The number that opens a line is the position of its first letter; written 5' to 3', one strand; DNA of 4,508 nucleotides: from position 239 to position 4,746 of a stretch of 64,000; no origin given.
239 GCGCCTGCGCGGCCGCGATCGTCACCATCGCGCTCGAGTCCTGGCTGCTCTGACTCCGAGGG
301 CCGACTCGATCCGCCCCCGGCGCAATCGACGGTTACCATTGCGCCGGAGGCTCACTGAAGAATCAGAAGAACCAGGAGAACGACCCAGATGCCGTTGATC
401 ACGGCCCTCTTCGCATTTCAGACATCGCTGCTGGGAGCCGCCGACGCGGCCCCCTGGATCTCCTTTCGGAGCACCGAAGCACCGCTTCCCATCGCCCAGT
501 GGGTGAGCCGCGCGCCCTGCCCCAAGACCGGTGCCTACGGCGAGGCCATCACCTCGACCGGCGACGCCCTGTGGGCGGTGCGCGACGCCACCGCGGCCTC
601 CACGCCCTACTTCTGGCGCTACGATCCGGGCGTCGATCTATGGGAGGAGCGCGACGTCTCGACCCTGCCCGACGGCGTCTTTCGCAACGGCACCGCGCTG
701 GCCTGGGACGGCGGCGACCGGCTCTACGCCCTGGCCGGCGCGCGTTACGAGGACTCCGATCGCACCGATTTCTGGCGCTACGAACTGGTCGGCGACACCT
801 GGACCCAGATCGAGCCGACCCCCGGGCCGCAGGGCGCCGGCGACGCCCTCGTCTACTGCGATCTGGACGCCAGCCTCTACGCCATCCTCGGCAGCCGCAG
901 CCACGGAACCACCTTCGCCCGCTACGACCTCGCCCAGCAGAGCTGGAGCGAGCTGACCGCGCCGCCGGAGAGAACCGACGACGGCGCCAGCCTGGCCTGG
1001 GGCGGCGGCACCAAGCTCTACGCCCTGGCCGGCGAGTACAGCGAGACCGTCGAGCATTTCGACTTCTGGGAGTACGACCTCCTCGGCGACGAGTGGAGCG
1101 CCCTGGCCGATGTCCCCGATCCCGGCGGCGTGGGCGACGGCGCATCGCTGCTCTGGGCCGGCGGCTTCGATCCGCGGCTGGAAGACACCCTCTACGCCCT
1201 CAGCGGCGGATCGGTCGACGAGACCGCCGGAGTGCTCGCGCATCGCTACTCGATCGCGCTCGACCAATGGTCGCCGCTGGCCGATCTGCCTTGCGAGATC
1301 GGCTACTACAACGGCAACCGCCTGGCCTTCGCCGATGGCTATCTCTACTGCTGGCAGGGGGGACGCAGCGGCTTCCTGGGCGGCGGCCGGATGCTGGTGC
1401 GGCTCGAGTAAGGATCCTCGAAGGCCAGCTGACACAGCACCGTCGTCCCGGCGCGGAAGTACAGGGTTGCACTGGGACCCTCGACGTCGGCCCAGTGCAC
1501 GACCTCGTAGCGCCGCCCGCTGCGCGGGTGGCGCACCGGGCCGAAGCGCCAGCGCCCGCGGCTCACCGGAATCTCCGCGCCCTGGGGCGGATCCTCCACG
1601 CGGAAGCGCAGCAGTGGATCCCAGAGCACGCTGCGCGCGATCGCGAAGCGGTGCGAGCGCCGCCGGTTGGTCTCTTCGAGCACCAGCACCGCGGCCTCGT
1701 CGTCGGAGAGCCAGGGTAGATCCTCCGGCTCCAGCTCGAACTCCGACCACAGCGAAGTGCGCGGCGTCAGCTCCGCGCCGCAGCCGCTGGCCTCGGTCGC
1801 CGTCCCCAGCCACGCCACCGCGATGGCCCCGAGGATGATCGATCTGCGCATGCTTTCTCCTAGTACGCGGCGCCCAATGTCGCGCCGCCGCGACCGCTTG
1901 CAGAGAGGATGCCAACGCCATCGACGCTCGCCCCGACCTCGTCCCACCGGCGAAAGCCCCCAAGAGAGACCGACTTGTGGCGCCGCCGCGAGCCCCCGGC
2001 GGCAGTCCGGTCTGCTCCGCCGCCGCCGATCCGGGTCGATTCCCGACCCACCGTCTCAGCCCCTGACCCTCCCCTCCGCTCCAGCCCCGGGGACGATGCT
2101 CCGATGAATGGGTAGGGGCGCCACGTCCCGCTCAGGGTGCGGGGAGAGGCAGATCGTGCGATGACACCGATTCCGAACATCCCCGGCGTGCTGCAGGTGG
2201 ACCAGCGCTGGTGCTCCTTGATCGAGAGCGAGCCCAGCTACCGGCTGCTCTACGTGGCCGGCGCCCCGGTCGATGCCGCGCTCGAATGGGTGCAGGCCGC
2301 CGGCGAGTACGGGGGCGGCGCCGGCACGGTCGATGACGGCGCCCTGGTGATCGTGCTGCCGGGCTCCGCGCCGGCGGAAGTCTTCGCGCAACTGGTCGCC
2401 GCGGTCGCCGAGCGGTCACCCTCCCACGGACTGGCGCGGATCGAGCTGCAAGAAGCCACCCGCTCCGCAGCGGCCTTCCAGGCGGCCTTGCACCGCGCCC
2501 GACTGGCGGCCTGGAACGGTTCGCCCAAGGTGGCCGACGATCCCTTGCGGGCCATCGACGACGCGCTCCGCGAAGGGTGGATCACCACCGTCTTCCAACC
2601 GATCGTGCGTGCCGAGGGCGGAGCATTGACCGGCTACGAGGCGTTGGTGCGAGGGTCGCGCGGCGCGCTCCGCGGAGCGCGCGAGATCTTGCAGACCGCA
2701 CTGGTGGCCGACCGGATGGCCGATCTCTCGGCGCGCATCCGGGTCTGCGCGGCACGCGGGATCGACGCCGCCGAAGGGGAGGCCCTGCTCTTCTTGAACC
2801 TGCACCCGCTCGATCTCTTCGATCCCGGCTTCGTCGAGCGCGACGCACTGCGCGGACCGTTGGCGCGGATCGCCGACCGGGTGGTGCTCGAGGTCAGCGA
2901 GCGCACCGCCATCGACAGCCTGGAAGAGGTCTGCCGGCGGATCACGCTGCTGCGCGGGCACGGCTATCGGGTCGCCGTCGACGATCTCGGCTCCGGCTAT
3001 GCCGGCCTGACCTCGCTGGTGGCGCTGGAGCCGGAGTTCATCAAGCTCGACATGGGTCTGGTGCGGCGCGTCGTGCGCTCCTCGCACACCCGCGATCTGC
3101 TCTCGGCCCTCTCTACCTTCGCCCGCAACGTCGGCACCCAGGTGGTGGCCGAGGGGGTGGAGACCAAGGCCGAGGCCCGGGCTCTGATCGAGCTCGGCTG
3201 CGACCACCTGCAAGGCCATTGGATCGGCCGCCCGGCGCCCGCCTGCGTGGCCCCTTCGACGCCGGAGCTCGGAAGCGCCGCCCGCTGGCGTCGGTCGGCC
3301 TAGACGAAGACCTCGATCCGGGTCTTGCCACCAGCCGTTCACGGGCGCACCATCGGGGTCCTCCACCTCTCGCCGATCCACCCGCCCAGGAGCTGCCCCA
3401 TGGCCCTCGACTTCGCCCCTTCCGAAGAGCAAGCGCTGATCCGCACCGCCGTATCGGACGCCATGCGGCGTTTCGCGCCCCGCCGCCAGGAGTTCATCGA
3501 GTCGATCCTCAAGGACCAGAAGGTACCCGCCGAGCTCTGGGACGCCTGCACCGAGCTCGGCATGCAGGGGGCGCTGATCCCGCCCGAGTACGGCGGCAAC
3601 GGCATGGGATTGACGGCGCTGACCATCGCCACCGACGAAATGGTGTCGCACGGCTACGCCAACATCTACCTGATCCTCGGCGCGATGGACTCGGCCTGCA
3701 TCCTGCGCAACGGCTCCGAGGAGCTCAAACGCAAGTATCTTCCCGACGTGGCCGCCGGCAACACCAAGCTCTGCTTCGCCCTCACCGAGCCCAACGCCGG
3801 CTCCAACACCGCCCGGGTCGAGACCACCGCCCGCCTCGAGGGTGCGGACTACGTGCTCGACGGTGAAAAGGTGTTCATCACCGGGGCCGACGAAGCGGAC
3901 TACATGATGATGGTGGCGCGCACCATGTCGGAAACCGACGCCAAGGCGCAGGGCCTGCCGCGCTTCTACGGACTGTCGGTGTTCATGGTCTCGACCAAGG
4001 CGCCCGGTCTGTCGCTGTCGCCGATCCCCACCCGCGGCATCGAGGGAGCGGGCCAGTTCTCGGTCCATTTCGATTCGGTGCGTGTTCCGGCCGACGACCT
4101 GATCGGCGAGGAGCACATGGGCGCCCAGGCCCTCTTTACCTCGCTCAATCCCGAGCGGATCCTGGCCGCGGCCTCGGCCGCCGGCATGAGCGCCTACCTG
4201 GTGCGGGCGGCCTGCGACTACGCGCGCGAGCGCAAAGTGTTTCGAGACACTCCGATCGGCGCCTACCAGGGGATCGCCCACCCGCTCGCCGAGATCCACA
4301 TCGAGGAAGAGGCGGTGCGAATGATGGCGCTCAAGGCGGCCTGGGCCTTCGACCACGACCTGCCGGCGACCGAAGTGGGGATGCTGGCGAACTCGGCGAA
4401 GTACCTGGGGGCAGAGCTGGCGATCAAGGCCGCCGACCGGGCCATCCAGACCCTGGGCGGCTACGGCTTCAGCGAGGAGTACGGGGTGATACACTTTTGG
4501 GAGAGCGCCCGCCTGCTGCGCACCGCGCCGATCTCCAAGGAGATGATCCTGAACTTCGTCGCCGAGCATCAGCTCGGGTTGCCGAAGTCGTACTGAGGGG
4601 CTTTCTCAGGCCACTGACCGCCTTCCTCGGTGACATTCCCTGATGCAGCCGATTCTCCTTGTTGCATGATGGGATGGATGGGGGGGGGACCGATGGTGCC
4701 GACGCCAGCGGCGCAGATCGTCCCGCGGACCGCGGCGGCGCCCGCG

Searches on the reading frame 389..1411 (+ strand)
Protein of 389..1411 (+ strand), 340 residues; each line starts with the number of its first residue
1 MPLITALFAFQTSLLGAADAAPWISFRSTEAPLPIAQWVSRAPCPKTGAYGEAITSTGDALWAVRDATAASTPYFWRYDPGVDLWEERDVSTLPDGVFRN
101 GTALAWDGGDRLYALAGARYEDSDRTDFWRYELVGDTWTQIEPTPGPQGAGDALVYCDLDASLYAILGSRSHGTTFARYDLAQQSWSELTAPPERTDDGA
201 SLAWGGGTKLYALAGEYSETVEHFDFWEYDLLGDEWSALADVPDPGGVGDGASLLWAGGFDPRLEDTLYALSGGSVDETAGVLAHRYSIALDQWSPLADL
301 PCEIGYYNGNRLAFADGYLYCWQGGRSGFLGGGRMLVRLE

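Call 54: search_protein_families(library=pfam, proteins=[window:389-1411:+], max_evalue=0.00001)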
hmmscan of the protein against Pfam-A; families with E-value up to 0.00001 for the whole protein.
window:389-1411:+ (340 aa): 4 families
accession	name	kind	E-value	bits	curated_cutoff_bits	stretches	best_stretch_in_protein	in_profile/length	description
PF01344.31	Kelch_1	-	3e-10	39.8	20.1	0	207-241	11-44/46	Kelch motif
PF24681.1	Kelch_KLHDC2_KLHL20_DRC7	-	3.5e-08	33.4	50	1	78-239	31-194/221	KLHDC2/KLHL20/DRC7 Kelch-repeats domain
PF13964.12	Kelch_6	-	3.6e-08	33.6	25.3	0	109-147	11-49/50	Kelch motif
PF13418.12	Kelch_4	-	4.7e-08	33.3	21.6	0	208-243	13-48/49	Galactose oxidase, central domain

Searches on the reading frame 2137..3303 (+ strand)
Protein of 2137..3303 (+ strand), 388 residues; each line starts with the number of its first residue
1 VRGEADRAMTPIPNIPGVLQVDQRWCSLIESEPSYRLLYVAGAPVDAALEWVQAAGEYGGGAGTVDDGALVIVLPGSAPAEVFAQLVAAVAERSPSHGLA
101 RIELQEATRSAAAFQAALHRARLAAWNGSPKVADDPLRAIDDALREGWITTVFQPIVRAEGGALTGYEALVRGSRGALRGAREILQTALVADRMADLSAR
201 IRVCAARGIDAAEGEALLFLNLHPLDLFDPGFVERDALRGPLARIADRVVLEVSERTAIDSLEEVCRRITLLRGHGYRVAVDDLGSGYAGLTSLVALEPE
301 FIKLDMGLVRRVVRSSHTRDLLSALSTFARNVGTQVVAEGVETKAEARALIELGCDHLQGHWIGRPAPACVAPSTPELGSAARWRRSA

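Call 54: search_protein_families(library=pfam, proteins=[window:2137-3303:+], max_evalue=0.00001)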
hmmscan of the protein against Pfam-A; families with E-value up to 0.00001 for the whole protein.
window:2137-3303:+ (388 aa): 1 family
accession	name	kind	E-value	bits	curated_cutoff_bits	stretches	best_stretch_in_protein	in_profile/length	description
PF00563.25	EAL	-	1.2e-46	159.4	31.3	1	138-366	2-236/236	EAL domain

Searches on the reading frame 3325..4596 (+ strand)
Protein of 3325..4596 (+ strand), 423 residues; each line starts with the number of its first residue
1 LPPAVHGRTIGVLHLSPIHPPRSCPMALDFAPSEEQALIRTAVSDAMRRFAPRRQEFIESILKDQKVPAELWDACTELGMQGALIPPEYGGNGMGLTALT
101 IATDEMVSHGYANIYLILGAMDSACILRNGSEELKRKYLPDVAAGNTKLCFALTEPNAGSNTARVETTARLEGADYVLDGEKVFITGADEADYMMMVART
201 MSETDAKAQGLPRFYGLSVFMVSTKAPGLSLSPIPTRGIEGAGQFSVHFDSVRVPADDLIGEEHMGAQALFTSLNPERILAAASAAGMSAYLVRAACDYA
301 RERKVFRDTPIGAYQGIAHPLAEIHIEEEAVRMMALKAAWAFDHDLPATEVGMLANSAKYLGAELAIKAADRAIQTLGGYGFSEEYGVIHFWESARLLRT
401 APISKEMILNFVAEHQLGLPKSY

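Call 54: search_protein_families(library=pfam, proteins=[window:3325-4596:+], max_evalue=0.00001)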
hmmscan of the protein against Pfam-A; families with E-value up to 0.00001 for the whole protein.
window:3325-4596:+ (423 aa): 3 families
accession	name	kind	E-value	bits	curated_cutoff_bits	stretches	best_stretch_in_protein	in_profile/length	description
PF00441.29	Acyl-CoA_dh_1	-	2.8e-30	105.9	22.4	1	266-415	3-148/150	Acyl-CoA dehydrogenase, C-terminal domain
PF02770.24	Acyl-CoA_dh_M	-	7.7e-22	77.7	33.3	1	150-252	1-97/97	Acyl-CoA dehydrogenase, middle domain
PF02771.21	Acyl-CoA_dh_N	-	2e-19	70.5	22.9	1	33-145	1-112/113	Acyl-CoA dehydrogenase, N-terminal domain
